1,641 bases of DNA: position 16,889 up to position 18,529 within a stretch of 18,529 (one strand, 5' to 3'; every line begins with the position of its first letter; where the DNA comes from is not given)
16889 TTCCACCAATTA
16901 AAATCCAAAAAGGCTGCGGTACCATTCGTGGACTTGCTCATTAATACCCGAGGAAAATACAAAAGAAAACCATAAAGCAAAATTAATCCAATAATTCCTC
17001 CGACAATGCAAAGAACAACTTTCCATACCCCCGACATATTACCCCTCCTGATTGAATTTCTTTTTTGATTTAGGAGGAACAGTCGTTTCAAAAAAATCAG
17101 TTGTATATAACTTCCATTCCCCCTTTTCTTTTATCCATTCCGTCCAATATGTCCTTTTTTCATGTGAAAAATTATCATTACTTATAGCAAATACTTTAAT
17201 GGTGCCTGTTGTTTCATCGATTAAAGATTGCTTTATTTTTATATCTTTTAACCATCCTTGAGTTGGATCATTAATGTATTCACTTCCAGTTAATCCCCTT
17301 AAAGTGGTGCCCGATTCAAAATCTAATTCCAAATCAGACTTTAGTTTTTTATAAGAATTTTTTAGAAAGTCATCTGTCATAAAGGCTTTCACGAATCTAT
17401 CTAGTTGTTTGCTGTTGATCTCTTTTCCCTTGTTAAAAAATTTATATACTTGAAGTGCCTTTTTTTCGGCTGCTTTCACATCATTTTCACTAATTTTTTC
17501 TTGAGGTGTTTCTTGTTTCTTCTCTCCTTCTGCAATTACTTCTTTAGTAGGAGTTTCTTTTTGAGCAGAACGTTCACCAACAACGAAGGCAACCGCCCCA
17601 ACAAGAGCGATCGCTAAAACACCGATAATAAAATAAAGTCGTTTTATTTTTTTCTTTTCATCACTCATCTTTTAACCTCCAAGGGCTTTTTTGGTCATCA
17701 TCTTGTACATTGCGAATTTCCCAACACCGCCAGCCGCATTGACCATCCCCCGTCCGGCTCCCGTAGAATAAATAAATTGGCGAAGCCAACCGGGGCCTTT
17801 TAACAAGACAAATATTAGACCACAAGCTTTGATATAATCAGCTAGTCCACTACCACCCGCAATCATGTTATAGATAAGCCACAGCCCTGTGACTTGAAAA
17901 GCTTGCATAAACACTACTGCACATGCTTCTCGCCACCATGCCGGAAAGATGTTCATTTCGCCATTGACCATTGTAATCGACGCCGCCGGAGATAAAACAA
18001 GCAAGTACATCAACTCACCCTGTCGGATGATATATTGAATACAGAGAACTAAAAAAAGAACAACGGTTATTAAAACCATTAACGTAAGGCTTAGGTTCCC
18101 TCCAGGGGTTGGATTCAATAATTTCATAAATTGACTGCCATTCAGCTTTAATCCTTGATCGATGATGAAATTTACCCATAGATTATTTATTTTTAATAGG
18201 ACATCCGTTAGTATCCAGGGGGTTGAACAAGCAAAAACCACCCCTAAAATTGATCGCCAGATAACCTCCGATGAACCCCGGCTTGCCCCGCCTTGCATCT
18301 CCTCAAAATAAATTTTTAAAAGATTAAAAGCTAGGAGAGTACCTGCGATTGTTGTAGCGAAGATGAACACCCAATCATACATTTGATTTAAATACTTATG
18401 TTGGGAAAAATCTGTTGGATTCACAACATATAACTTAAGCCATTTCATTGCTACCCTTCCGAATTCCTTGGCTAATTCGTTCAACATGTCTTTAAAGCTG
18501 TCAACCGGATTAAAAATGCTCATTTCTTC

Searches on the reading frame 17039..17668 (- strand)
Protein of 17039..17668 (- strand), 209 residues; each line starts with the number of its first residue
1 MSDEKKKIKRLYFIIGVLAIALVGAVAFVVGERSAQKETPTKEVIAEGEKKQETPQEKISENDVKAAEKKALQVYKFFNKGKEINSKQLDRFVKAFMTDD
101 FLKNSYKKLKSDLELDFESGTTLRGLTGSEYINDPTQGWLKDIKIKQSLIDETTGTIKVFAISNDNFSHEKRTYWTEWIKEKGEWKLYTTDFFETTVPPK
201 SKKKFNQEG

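Call 5: search_protein_families(library=pfam, proteins=[window:17039-17668:-], max_evalue=0.01)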
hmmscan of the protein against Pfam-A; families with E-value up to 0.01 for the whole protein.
window:17039-17668:- (209 aa): 0 families

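Call 72: search_solved_structures(query=window:17039-17668:-, max_evalue=10)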
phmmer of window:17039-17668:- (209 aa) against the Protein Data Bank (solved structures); distinct sequences matched with E-value up to 10: 5.
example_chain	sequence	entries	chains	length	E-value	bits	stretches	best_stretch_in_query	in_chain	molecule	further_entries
1s9a_A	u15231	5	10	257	0.12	15.3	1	149-204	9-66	Chlorocatechol 1,2-dioxygenase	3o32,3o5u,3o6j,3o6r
8kea_J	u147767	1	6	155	0.32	13.9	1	75-135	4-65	baseplate gp16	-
4lg7_A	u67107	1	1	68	0.61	13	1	138-196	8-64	Methyl-CpG-binding domain protein 4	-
2moe_A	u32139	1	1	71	0.71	12.8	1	138-195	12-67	Methyl-CpG-binding domain protein 4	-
1wi6_A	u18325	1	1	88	2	11.3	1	118-182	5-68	Hypothetical protein (RIKEN cDNA 1300006N24)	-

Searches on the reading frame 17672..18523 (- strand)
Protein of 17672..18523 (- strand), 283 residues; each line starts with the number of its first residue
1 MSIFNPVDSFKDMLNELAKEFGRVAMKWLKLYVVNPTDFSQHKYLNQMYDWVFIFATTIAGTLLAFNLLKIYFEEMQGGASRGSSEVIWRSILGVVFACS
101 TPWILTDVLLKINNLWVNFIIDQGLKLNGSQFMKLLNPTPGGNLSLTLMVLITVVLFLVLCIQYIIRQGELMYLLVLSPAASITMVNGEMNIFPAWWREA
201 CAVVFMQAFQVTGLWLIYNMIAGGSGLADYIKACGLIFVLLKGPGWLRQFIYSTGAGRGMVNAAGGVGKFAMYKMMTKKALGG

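Call 5: search_protein_families(library=pfam, proteins=[window:17672-18523:-], max_evalue=0.01)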
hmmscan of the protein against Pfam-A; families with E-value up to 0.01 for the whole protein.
window:17672-18523:- (283 aa): 1 family
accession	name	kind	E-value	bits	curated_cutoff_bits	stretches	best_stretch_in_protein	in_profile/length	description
PF19597.4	TrbL_4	-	1.1e-23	84.4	27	1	37-278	39-276/276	Conjugal transfer protein TrbL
